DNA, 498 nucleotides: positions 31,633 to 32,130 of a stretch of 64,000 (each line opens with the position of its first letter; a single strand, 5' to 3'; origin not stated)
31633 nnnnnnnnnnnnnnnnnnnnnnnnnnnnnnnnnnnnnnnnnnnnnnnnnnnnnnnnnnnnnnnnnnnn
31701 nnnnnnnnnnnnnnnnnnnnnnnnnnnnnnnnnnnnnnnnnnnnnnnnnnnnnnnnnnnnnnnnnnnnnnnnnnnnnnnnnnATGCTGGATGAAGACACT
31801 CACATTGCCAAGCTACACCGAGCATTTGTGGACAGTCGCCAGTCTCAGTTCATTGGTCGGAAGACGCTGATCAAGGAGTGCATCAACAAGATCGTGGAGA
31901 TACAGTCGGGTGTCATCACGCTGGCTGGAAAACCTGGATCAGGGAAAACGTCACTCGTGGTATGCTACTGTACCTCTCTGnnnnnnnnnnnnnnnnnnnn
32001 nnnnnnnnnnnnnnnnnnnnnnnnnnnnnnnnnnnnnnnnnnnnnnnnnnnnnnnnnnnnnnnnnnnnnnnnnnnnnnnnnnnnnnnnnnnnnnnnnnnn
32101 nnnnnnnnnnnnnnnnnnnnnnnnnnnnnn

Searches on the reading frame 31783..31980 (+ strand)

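Call 38: search_protein_families(library=pfam, proteins=[window:31783-31980:+], max_evalue=0.01)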
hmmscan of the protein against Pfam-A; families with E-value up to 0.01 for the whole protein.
window:31783-31980:+ (66 aa): 2 families
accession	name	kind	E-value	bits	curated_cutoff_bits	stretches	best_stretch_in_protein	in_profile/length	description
PF20703.3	nSTAND1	-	5e-06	26.8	27.1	1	13-59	6-50/379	Novel STAND NTPase 1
PF13191.12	AAA_16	-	0.00064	20.7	32.6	1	22-64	1-46/167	AAA ATPase domain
